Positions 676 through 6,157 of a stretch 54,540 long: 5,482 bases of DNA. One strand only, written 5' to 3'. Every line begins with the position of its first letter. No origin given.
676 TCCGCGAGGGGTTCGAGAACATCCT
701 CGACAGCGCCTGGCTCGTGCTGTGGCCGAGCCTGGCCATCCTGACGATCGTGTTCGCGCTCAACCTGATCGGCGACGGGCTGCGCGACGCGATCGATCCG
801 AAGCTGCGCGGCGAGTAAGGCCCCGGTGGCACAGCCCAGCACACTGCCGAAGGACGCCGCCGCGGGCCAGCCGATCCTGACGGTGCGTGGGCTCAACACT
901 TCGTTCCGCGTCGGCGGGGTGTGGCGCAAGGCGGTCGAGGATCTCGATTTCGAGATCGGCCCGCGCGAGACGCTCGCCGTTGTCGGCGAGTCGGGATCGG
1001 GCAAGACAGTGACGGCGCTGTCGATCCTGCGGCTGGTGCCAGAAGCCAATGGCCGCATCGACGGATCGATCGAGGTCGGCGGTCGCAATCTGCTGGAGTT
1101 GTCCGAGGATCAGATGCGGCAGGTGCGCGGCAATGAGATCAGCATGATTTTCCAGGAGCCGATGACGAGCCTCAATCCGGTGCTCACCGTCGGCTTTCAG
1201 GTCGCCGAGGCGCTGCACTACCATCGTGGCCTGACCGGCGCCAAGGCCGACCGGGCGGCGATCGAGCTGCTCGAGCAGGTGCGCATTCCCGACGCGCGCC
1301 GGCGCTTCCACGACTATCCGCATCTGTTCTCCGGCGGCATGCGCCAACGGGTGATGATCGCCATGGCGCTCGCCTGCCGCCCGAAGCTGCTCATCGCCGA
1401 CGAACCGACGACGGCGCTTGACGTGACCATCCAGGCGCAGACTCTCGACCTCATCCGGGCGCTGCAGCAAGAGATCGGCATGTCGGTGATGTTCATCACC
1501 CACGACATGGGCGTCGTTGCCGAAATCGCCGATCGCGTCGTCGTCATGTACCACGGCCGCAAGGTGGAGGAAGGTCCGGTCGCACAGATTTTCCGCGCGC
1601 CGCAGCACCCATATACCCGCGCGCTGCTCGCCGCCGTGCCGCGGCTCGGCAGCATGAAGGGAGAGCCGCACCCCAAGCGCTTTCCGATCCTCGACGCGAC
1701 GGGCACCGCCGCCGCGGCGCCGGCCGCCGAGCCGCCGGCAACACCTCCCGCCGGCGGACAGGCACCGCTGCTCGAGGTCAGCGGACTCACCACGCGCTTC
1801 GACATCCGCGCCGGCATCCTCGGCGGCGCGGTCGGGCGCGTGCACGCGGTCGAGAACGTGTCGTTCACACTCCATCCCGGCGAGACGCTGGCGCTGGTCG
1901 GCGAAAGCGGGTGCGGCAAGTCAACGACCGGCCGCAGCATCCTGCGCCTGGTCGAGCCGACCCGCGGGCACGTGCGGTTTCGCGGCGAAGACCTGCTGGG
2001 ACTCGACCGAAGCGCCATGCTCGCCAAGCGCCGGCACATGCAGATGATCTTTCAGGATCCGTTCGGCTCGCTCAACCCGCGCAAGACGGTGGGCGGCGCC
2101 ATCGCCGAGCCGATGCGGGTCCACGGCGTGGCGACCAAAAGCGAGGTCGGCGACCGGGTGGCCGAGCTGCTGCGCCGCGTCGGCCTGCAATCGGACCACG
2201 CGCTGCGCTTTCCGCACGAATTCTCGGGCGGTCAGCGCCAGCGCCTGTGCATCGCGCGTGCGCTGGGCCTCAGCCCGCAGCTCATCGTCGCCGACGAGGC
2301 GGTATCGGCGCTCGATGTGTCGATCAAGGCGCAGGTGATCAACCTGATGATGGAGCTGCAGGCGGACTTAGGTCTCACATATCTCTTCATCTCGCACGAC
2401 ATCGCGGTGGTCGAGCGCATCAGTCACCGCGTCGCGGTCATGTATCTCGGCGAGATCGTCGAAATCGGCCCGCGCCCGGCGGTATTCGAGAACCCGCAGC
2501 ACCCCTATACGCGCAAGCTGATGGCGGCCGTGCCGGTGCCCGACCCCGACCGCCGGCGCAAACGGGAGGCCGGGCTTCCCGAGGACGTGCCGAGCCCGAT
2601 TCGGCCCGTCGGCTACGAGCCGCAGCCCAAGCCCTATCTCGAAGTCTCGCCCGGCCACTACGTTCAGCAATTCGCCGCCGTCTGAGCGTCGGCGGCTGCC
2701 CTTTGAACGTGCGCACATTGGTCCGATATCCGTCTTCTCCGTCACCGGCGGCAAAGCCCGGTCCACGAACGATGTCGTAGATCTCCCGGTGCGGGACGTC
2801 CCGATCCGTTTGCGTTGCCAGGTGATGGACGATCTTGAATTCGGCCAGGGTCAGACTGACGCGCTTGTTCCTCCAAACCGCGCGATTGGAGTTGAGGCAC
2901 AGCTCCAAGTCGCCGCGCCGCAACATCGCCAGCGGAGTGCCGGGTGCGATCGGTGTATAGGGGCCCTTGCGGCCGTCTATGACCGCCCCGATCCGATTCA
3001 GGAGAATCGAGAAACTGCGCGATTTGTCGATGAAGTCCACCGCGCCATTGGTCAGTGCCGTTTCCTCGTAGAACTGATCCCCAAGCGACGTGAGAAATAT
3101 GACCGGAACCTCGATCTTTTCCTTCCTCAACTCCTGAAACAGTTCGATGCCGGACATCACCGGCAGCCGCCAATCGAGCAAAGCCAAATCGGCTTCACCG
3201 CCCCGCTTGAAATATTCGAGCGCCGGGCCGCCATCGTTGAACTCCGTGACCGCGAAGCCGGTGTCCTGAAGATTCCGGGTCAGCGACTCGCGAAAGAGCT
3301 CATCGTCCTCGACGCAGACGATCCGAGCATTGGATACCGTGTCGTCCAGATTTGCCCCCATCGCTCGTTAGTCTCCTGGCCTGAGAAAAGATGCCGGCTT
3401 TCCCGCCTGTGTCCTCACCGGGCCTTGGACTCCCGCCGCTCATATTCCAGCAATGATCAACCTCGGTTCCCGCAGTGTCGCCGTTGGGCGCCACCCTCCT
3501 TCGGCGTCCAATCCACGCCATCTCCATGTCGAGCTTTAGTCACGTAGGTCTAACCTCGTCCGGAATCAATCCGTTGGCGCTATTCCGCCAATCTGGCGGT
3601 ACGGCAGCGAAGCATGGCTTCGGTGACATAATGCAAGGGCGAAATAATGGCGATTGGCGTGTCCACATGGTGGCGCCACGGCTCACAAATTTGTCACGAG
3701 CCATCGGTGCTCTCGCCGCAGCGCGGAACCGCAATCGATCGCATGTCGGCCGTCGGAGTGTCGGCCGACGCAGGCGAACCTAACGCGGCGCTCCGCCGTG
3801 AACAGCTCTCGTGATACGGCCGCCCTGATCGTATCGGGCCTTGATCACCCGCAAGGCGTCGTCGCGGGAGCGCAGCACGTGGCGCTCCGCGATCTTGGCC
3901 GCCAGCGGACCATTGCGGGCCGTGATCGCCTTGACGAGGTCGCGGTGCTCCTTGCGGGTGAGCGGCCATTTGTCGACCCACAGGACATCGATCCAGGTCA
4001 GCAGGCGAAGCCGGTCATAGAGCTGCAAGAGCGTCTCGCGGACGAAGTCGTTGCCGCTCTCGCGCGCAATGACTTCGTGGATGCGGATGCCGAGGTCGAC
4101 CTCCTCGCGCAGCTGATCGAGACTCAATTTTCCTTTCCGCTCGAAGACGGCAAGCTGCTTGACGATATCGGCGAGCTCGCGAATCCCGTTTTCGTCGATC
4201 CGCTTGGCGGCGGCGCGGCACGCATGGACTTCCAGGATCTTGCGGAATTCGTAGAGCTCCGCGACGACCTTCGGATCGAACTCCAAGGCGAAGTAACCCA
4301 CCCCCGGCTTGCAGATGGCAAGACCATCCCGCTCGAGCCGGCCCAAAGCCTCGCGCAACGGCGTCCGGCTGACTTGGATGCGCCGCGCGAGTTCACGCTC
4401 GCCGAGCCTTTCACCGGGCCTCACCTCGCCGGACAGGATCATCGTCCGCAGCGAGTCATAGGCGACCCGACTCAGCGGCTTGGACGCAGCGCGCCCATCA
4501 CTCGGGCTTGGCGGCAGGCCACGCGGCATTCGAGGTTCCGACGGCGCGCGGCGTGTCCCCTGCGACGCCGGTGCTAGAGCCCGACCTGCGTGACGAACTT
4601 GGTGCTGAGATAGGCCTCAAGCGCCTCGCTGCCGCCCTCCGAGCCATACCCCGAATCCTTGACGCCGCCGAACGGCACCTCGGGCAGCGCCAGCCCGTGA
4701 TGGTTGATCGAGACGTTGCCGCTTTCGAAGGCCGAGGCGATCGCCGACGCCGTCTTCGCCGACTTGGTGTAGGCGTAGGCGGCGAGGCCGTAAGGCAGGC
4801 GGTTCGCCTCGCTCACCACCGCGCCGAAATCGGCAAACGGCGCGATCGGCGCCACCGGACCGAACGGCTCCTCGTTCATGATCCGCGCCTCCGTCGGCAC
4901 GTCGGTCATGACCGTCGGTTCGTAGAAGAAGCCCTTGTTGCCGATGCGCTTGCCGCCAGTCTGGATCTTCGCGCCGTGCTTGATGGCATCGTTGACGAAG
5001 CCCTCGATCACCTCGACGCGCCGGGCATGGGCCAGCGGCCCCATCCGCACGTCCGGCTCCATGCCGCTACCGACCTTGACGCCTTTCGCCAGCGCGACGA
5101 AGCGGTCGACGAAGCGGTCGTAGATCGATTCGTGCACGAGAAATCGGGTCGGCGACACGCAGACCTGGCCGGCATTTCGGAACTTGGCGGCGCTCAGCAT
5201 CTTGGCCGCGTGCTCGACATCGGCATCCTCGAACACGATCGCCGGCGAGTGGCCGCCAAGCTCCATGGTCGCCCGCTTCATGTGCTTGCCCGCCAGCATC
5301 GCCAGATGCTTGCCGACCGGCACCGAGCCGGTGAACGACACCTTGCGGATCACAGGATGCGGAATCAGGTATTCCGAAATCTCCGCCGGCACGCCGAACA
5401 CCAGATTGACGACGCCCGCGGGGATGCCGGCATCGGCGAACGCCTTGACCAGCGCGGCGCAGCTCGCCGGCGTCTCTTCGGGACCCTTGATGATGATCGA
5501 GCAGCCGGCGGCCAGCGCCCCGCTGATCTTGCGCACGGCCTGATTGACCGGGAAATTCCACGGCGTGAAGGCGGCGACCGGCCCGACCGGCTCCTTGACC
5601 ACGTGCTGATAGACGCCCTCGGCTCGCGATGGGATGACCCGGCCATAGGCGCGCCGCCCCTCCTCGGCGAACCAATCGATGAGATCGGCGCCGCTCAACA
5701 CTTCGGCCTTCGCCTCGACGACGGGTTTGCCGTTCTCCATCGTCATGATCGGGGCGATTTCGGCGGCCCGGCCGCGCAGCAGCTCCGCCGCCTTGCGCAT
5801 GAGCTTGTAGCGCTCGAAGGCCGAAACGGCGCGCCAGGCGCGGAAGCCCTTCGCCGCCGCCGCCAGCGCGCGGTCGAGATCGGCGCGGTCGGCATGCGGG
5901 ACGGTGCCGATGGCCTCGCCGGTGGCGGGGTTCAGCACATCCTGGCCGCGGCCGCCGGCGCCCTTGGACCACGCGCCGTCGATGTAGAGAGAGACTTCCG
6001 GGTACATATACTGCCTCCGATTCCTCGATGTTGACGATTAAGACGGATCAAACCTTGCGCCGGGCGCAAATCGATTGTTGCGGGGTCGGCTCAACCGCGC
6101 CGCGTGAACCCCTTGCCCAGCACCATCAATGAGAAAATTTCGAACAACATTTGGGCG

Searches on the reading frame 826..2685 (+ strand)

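Call 28: search_protein_families(library=pfam, proteins=[window:826-2685:+], max_evalue=0.00001)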
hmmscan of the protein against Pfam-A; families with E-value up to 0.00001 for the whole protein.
window:826-2685:+ (619 aa): 4 families
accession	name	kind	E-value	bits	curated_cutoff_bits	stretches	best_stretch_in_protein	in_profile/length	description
PF00005.33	ABC_tran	-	8e-61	205.1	25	2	343-493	2-136/137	ABC transporter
PF08352.17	oligo_HPY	-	1.4e-20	73.9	27.1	2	545-588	1-42/65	Oligopeptide/dipeptide transporter, C-terminal region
PF02463.25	SMC_N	-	9e-08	32.2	40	0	49-243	26-213/220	RecF/RecN/SMC N terminal domain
PF13401.12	AAA_22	-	5.5e-07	30.4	27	0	355-492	8-93/130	AAA domain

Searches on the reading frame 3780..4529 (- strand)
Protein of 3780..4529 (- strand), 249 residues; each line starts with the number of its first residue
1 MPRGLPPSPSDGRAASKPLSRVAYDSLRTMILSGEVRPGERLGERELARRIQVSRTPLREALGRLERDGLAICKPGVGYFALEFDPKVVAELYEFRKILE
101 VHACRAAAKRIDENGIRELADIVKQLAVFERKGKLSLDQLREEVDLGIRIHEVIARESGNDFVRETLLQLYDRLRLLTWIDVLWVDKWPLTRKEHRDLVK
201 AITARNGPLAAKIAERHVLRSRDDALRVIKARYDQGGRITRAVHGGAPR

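Call 28: search_protein_families(library=pfam, proteins=[window:3780-4529:-], max_evalue=0.00001)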
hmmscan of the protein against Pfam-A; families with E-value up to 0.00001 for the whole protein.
window:3780-4529:- (249 aa): 2 families
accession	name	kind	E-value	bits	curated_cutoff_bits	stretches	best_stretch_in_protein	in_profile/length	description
PF00392.27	GntR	-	6.6e-20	71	27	1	20-80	2-63/64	Bacterial regulatory proteins, gntR family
PF07729.17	FCD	-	7.8e-19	68.8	24.3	1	91-218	1-123/125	FCD domain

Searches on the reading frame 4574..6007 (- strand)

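Call 28: search_protein_families(library=pfam, proteins=[window:4574-6007:-], max_evalue=0.00001)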
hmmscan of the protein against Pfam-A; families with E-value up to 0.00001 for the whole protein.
window:4574-6007:- (477 aa): 1 family
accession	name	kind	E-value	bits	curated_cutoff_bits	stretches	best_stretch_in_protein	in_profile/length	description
PF00171.27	Aldedh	-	3.3e-162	540.7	23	1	13-472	1-461/461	Aldehyde dehydrogenase family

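Call 34: search_protein_families(library=ncbifam, proteins=[window:4574-6007:-], max_evalue=1e-40)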
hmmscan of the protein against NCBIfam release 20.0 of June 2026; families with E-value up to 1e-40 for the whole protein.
window:4574-6007:- (477 aa): 36 families (the best 25 are shown)
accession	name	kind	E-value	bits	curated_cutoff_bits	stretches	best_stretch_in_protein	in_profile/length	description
TIGR01780.1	SSADH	subfamily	2.4e-143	478.3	646.35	1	24-470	1-448/448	succinate-semialdehyde dehydrogenase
NF008415.0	PRK11241.1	equivalog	2.4e-126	422.2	828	1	8-472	14-478/482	NADP-dependent succinate-semialdehyde dehydrogenase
TIGR01804.1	BADH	equivalog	4.1e-122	408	668.6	1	8-469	1-466/467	betaine-aldehyde dehydrogenase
NF010000.0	PRK13473.1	subfamily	9.7e-121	403.7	615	1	6-472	4-470/475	aminobutyraldehyde dehydrogenase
NF009725.0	PRK13252.1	equivalog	7.4e-118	394.1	593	1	3-472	5-477/488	betaine-aldehyde dehydrogenase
NF045735.1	PaDhStyDPseudo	equivalog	4.5e-111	371.9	850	1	6-472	4-479/483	phenylacetaldehyde dehydrogenase StyD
TIGR02299.1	HpaE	equivalog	3.8e-109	365.5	638.35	1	6-473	2-475/488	5-carboxymethyl-2-hydroxymuconate semialdehyde dehydrogenase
NF007497.0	PRK10090.1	equivalog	4.1e-109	365.5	500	1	6-472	8-475/480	aldehyde dehydrogenase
NF042993.1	AlphKGSA_gudD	equivalog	8.7e-107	357.8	770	1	7-472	6-478/481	alpha-ketoglutaric semialdehyde dehydrogenase GucD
NF006916.0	PRK09407.1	equivalog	2.7e-104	349.7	521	1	18-474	32-492/526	succinic semialdehyde dehydrogenase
NF040648.1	lactal_redase_Meth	equivalog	4.1e-104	349.2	650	1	8-472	2-460/463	lactaldehyde dehydrogenase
NF052305.1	DioxValDhHalo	equivalog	3.1e-103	346.2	750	1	5-472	5-479/483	2,5-dioxovalerate dehydrogenase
NF006915.0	PRK09406.1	equivalog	4e-103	345.7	730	1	25-470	6-452/457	NADP-dependent succinic semialdehyde dehydrogenase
NF040792.1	glyc_ald_dh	equivalog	5.2e-101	339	760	1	7-472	3-471/488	D-glyceraldehyde dehydrogenase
NF045736.1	PaDhStyDRhodo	equivalog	2.5e-98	329.7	800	1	5-475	3-478/479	phenylacetaldehyde dehydrogenase StyD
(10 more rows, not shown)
